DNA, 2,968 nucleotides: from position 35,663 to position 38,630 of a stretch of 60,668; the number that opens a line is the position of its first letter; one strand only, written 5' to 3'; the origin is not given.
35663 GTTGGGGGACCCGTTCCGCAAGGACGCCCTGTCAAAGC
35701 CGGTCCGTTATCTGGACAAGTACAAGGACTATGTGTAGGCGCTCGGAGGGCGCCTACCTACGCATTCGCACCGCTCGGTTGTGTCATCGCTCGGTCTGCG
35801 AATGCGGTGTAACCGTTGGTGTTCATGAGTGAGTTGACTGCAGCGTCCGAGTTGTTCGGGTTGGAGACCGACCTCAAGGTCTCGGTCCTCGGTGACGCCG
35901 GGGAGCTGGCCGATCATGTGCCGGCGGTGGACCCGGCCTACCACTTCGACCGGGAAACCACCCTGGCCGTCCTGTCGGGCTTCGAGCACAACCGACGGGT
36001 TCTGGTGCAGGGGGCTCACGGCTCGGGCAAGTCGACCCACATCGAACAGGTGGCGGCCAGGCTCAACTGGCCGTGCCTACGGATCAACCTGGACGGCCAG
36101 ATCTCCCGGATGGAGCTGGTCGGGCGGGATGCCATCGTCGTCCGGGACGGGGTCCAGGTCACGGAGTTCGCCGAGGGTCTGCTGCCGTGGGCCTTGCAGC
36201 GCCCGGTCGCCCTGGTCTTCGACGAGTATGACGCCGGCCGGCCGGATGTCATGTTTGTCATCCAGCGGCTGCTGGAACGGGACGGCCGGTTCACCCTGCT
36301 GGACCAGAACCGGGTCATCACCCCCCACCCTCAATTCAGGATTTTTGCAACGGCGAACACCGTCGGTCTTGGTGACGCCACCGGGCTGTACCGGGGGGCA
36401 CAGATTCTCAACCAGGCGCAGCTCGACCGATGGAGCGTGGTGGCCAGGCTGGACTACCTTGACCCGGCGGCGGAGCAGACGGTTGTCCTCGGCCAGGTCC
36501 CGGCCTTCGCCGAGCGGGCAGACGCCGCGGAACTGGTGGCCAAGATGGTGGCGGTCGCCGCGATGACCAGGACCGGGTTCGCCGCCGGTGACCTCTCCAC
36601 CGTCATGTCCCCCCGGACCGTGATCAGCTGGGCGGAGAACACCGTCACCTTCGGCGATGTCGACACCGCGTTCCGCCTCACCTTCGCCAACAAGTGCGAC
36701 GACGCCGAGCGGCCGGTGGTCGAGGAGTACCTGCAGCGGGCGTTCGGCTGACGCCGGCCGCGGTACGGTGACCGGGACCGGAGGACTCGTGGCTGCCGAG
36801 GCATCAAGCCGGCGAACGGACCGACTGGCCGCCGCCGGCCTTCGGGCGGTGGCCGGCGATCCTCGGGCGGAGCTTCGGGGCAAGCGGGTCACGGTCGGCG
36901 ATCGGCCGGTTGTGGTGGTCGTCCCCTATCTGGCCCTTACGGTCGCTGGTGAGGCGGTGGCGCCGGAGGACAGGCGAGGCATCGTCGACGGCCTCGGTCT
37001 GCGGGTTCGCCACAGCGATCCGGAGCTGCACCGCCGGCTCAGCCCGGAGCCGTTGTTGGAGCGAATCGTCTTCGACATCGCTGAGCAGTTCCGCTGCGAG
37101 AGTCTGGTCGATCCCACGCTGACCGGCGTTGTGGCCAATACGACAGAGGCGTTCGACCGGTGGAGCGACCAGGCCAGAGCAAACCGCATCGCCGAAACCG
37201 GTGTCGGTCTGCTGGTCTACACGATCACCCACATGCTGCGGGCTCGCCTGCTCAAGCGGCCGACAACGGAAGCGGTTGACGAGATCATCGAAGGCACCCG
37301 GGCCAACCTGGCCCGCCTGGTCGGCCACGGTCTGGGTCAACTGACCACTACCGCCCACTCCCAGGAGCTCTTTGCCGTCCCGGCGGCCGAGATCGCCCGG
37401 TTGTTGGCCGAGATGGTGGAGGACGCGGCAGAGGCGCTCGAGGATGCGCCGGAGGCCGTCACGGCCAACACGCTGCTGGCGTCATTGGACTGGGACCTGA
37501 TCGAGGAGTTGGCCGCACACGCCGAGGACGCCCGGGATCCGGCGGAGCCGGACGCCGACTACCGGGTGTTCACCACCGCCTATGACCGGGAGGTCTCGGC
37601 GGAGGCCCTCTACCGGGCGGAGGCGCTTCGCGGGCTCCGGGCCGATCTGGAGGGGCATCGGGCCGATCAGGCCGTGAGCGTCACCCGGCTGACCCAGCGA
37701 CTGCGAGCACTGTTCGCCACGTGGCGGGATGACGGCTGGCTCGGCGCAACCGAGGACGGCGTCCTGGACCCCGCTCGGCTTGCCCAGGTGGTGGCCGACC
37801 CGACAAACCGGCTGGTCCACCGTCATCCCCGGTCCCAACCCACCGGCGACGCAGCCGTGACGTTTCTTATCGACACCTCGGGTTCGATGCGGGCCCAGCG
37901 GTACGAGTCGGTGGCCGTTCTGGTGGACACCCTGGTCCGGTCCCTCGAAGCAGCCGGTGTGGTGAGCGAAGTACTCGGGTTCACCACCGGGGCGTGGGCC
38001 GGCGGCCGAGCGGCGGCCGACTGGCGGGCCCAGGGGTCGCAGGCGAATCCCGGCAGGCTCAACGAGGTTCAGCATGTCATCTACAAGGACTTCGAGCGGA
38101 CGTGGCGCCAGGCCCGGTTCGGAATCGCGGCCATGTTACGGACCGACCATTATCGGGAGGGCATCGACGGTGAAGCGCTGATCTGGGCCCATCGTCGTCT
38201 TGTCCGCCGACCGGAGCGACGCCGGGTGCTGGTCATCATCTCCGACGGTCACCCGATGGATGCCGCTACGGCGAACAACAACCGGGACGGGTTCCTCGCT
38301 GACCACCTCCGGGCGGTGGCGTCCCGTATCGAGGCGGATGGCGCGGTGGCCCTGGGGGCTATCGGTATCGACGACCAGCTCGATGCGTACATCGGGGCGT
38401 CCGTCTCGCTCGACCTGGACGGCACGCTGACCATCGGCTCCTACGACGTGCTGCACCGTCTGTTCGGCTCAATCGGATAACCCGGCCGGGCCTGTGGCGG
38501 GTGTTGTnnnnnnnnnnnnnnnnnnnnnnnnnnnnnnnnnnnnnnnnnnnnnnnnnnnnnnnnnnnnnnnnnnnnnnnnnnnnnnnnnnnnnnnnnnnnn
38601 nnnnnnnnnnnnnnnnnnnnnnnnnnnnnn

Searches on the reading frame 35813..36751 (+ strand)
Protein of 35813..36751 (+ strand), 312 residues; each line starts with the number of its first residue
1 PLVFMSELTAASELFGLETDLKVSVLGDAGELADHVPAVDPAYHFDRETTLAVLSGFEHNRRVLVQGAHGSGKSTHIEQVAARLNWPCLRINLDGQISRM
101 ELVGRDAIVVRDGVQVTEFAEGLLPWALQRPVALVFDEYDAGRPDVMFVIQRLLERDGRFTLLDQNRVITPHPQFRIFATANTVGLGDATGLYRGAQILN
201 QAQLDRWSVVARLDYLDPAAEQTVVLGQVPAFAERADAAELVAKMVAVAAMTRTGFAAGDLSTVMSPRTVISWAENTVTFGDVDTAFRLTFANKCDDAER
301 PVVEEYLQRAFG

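Call 61: search_protein_families(library=pfam, proteins=[window:35813-36751:+], max_evalue=0.0001)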
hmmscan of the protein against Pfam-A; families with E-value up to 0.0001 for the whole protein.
window:35813-36751:+ (312 aa): 1 family
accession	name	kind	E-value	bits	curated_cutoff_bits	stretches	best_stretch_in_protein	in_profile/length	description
PF07728.20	AAA_5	-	2.6e-11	44.1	22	1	63-185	2-125/139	AAA domain (dynein-related subfamily)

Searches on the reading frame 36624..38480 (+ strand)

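Call 61: search_protein_families(library=pfam, proteins=[window:36624-38480:+], max_evalue=0.0001)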
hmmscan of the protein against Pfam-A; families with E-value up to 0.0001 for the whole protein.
window:36624-38480:+ (618 aa): 3 families
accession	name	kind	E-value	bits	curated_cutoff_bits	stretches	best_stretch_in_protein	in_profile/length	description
PF11775.14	CobT_C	-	7e-44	150.5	21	1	400-585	3-188/220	Cobalamin biosynthesis protein CobT VWA domain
PF06213.17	CobT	-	5.6e-19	69.2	26.1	1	71-271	13-210/276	Cobalamin biosynthesis protein CobT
PF00092.34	VWA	-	4e-05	24.4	23.8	0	412-442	2-32/174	von Willebrand factor type A domain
